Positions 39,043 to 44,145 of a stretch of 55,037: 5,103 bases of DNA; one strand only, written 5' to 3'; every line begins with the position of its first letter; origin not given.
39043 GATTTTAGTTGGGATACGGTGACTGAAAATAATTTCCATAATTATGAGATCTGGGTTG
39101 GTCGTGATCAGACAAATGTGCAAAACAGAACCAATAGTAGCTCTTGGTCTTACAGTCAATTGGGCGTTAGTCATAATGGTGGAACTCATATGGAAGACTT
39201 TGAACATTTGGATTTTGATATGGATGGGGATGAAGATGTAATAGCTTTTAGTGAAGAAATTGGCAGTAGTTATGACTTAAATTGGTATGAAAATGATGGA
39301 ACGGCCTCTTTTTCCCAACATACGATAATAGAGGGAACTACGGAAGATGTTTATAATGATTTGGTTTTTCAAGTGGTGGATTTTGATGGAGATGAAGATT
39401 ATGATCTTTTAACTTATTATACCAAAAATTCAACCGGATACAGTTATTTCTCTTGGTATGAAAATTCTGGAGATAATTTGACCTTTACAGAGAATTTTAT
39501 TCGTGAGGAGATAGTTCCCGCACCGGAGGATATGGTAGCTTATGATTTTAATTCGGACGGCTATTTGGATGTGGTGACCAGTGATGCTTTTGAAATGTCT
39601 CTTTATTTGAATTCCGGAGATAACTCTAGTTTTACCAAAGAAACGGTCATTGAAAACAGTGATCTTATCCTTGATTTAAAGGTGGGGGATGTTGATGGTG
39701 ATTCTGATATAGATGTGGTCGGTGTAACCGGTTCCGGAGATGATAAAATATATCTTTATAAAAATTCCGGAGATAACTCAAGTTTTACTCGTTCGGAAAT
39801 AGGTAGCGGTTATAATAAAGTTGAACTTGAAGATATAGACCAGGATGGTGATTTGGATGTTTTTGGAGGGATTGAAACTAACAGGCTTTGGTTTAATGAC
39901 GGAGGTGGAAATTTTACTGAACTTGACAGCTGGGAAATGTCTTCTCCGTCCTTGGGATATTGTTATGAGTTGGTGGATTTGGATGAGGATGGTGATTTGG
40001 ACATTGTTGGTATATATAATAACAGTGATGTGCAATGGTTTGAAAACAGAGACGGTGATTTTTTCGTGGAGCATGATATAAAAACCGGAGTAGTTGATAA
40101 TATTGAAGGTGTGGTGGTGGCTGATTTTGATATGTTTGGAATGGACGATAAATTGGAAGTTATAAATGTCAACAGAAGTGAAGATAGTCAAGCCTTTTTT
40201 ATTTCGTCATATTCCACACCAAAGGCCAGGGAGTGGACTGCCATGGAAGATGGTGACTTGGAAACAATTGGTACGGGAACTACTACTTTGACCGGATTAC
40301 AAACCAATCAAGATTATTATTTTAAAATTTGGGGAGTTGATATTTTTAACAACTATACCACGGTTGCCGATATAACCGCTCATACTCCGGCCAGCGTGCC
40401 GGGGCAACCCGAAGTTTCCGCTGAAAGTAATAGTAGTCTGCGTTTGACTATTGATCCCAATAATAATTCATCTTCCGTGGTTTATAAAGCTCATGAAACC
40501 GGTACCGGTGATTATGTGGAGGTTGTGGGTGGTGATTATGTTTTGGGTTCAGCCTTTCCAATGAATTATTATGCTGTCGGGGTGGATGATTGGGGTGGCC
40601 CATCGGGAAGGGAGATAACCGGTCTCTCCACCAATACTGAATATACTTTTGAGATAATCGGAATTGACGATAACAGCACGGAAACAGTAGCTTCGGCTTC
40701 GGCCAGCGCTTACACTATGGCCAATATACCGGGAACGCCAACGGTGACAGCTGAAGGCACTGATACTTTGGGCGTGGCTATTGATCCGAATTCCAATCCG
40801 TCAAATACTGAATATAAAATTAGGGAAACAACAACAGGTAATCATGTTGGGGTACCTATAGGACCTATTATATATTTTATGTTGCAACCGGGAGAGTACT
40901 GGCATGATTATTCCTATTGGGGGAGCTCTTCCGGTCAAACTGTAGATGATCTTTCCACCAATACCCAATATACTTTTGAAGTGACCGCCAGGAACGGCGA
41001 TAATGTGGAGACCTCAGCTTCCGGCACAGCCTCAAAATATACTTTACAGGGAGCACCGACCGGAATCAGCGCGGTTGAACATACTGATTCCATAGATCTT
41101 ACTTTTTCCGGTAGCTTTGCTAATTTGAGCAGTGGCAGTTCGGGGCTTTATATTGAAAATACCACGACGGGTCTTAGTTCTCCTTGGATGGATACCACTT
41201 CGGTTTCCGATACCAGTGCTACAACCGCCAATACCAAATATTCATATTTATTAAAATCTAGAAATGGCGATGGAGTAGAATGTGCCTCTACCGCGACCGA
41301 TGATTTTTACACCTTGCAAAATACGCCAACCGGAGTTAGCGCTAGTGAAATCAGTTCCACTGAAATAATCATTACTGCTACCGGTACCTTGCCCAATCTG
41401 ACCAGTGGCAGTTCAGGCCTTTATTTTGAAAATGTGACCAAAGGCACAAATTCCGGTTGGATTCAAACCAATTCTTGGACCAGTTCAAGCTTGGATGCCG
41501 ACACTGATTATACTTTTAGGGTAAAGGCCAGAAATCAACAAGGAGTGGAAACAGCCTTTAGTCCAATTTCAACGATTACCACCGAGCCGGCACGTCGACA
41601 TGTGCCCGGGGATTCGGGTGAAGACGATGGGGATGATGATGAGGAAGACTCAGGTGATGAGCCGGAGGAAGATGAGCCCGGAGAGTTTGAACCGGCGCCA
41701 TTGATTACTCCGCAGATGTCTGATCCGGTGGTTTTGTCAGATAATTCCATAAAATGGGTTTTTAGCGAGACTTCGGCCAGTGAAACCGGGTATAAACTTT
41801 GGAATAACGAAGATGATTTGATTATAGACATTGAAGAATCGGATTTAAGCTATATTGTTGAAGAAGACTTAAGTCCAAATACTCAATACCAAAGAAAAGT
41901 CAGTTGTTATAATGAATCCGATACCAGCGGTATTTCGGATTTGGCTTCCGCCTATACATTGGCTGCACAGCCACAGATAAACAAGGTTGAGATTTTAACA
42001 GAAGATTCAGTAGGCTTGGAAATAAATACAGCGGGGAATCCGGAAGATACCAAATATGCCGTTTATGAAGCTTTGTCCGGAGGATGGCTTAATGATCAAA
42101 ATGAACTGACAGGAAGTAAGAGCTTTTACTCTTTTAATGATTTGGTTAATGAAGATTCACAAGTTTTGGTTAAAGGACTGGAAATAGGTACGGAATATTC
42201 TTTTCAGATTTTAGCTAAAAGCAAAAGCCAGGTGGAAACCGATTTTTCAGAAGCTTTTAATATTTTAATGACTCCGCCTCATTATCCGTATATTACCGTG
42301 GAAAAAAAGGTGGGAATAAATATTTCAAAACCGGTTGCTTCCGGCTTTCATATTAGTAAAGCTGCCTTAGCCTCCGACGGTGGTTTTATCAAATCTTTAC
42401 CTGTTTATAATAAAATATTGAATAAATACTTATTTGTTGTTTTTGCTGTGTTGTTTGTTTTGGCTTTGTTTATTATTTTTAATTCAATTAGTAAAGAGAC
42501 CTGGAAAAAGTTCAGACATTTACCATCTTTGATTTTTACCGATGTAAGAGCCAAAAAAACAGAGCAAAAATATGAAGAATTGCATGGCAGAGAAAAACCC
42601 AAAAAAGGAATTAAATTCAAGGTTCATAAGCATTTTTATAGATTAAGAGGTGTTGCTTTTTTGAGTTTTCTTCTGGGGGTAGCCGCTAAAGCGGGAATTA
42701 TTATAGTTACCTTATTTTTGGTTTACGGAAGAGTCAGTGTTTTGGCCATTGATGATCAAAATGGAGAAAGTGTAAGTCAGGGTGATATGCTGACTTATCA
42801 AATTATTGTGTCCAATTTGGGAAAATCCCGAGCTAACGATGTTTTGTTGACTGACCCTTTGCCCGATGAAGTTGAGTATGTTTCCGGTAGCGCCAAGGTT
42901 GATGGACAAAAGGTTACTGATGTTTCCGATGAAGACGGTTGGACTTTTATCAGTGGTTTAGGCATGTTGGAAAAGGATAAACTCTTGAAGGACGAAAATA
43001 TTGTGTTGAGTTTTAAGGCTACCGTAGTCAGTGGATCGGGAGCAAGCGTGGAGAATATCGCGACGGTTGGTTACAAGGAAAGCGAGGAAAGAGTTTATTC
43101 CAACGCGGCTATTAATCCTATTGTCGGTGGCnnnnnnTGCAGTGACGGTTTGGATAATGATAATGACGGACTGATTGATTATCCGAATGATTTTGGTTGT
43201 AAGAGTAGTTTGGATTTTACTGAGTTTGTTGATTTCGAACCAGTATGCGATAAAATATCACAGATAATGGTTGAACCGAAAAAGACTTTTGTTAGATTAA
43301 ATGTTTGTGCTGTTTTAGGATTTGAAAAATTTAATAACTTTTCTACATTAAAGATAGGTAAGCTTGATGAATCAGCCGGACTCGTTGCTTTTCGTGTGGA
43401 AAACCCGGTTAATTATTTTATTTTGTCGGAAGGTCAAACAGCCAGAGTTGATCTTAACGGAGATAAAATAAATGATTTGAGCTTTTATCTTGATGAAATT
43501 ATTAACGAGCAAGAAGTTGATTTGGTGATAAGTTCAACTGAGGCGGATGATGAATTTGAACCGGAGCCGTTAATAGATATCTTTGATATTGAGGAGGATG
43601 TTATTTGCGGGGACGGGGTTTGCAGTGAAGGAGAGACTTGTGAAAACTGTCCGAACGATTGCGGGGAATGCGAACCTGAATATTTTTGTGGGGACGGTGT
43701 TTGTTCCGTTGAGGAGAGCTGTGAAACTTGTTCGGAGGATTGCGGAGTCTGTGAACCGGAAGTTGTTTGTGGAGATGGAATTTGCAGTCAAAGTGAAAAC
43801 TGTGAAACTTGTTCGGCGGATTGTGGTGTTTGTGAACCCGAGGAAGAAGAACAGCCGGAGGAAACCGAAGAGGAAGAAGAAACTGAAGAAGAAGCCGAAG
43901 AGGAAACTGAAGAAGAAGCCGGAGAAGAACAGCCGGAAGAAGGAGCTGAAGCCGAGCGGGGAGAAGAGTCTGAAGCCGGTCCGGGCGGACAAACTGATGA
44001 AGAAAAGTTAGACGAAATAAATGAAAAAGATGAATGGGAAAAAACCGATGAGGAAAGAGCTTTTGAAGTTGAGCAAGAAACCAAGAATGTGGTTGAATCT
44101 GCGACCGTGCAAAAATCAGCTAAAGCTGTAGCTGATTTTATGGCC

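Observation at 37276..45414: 2712-aa polytopic giant protein combining propeller, FG-GAP, FN3, DUF11, Cys-rich and carboxypeptidase-regulatory-like modules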

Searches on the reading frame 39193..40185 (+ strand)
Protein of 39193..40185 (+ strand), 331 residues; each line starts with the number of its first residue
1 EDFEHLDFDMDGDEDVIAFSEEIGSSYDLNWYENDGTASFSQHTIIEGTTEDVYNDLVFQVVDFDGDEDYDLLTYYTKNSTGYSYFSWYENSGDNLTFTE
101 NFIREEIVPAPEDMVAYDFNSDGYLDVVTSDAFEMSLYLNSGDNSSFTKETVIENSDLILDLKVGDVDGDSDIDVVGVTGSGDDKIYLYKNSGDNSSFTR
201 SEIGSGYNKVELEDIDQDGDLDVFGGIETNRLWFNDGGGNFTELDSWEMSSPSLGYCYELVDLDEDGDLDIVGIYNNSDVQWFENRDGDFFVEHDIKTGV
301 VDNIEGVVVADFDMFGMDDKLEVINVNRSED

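Call 7: search_protein_families(library=pfam, proteins=[window:39193-40185:+], max_evalue=10)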
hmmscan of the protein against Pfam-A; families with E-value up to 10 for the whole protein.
window:39193-40185:+ (331 aa): 3 families
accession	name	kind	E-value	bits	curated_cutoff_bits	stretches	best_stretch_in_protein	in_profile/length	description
PF13517.12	FG-GAP_3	-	1e-32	112.9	26.9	6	214-272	1-60/61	FG-GAP-like repeat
PF01839.29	FG-GAP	-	0.00045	20.5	22.1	2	115-130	6-21/37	FG-GAP repeat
PF08452.15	DNAP_B_exo_N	-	0.071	13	21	0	29-36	6-13/22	DNA polymerase family B exonuclease domain, N-terminal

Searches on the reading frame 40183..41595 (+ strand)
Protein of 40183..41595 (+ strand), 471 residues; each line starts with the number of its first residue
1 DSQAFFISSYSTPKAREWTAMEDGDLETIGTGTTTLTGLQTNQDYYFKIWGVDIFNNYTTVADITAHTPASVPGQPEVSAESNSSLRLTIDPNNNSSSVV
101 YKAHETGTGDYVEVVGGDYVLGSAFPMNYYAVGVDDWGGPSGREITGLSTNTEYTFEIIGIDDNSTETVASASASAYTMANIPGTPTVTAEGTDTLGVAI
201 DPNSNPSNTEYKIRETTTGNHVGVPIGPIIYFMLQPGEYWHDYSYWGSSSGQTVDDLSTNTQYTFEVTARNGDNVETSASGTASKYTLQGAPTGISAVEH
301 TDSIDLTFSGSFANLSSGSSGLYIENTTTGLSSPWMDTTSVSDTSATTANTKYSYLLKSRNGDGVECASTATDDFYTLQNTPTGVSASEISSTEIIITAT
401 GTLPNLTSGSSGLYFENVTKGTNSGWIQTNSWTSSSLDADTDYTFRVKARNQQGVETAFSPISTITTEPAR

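Call 7: search_protein_families(library=pfam, proteins=[window:40183-41595:+], max_evalue=10)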
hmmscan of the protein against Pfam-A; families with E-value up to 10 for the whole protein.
window:40183-41595:+ (471 aa): 7 families
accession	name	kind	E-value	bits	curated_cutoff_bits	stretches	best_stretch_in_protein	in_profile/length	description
PF00041.27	fn3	-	4.8e-12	46.3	25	3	382-464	3-82/84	Fibronectin type III domain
PF10179.15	NDNF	-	7.1e-09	36.2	27.3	3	33-61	90-118/127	Neuron-derived neurotrophic factor, first Fn(III) domain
PF07495.19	Y_Y_Y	-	0.00018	21.8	26.6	0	442-457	39-54/65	Y_Y_Y domain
PF25059.1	FN3_DSCAM-DSCAML_C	-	0.00019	22.2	39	2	428-468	43-83/89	DSCAM/DSCAML C-terminal Fn3-like domain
PF25788.1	Ig_Rha78A_N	-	0.00021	21.9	27.4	1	430-467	64-101/105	Rha78A-like, N-terminal immunoglobulin domain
PF16656.11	Pur_ac_phosph_N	-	0.00073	20.5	30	2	10-50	39-79/93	Purple acid Phosphatase, N-terminal domain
PF16893.11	fn3_2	-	0.026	15.1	27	0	414-454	38-78/89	Fibronectin type III domain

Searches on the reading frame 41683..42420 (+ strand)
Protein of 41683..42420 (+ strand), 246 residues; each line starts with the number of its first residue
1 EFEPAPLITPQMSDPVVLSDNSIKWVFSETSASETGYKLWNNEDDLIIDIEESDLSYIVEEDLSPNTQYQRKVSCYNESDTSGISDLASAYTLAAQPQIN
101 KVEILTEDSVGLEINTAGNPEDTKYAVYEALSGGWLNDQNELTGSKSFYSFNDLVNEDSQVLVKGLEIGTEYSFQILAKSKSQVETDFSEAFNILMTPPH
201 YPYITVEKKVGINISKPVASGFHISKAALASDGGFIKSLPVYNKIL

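Call 7: search_protein_families(library=pfam, proteins=[window:41683-42420:+], max_evalue=10)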
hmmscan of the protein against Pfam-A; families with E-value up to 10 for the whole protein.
window:41683-42420:+ (246 aa): 3 families
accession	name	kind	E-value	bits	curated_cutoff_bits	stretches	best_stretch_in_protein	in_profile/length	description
PF00041.27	fn3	-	1.2e-07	32.3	25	2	101-183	7-73/84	Fibronectin type III domain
PF16656.11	Pur_ac_phosph_N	-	0.0004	21.3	30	1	139-187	40-84/93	Purple acid Phosphatase, N-terminal domain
PF25059.1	FN3_DSCAM-DSCAML_C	-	0.0014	19.4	39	2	37-81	27-70/89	DSCAM/DSCAML C-terminal Fn3-like domain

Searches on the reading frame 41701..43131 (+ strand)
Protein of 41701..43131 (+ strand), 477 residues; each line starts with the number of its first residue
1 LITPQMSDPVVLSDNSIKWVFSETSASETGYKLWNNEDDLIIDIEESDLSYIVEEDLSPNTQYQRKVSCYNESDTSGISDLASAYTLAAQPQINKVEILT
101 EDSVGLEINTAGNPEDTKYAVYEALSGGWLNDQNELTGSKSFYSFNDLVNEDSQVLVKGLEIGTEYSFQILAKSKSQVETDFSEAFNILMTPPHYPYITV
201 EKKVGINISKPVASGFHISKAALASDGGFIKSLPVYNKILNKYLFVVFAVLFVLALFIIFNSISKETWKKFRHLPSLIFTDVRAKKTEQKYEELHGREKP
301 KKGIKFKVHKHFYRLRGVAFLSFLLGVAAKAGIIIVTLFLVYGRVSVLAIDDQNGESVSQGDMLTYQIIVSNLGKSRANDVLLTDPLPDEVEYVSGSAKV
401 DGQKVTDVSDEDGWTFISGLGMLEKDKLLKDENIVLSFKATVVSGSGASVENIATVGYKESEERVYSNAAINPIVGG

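Call 15: find_homologous_proteins(query=window:41701-43131:+)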
Query window:41701-43131:+: 8000 candidates shared short words with the query, none scored E <= 0.001.

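Call 18: find_related_loci(query=A1, collection=genome_contigs, flank=10000)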
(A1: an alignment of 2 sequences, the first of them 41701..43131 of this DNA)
Query A1 (477 aa) in genome_contigs; peptide patterns used: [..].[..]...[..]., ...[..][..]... (x = any residue, [..] = any of these).
103 stretches matched a pattern, but none encodes a relative of the query by tblastn (E <= 1e-3).

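Call 27: search_protein_representatives(alignment_id=A1)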
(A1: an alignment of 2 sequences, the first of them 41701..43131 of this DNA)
Query: 2 sequences, 478 profile positions. Proteins with E-value up to 0.001 (for the whole library): 10624; up to 1e-10: 3517; up to 1e-30: 497. The best 150 are listed.
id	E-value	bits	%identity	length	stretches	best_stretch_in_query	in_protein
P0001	2.9e-274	926.1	-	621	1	1-478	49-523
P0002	2.0e-225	765.0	-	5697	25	353-463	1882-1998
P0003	1.8e-147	507.9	-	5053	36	355-460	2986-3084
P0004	1.3e-137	475.5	-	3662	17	3-188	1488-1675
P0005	4.3e-133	460.6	-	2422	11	3-183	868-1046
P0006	3.6e-130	450.9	-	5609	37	360-461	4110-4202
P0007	5.7e-130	450.3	-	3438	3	3-477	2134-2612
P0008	8.7e-130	449.6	-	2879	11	4-184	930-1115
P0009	3.0e-121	421.5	-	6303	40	352-467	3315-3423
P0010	1.2e-117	409.6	-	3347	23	361-410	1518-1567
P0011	2.9e-113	395.2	-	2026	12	360-459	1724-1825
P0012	1.5e-112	392.8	-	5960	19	27-186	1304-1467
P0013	3.1e-105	368.7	-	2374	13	50-184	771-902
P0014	1.1e-104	366.9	-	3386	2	3-477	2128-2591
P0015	1.3e-104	366.6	-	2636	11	3-186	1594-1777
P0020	1.5e-98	346.6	-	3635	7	3-478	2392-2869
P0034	3.2e-87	309.3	-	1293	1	4-477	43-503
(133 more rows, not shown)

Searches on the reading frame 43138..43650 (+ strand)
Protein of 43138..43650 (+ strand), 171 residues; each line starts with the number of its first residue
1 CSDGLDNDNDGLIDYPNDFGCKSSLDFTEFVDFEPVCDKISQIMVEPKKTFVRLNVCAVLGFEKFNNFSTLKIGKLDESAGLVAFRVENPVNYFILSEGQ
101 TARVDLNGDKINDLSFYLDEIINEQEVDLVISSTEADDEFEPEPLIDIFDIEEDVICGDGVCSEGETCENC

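Call 7: search_protein_families(library=pfam, proteins=[window:43138-43650:+], max_evalue=10)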
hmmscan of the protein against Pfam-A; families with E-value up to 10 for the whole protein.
window:43138-43650:+ (171 aa): 0 families

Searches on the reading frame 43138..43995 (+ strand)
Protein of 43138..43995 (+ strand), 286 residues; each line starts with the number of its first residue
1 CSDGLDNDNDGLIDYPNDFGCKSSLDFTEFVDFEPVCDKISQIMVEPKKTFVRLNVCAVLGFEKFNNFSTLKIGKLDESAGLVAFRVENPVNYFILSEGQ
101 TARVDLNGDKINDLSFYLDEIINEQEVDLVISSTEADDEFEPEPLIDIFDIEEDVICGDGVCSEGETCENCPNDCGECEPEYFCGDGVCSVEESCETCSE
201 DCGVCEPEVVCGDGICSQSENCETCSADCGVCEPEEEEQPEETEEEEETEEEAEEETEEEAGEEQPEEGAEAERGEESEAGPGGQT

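Call 50: search_solved_structures(query=window:43138-43995:+, max_evalue=1)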
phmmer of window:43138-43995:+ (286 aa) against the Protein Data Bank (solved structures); distinct sequences matched with E-value up to 1: 0.

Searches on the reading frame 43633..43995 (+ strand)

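Call 7: search_protein_families(library=pfam, proteins=[window:43633-43995:+], max_evalue=10)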
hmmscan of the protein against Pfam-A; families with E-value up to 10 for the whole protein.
window:43633-43995:+ (121 aa): 6 families
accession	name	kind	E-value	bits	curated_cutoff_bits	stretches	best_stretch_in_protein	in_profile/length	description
PF02724.19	CDC45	-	1.5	7.4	34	1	70-111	128-170/624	CDC45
PF05793.18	TFIIF_alpha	-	2.7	6.9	27.1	1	68-112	295-339/528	Transcription initiation factor IIF, alpha subunit (TFIIF-alpha)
PF11888.13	DUF3408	-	3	8.5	29.9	1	63-105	23-60/139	Protein of unknown function (DUF3408)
PF01080.22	Presenilin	-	3.1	6.9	34.3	1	71-103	283-315/408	Presenilin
PF21203.3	ECM10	-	5.1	8.6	23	1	56-101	23-72/98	ER membrane protein complex subunit 10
PF07133.16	Merozoite_SPAM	-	8.5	6.8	27.5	1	68-113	44-89/176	Merozoite surface protein (SPAM)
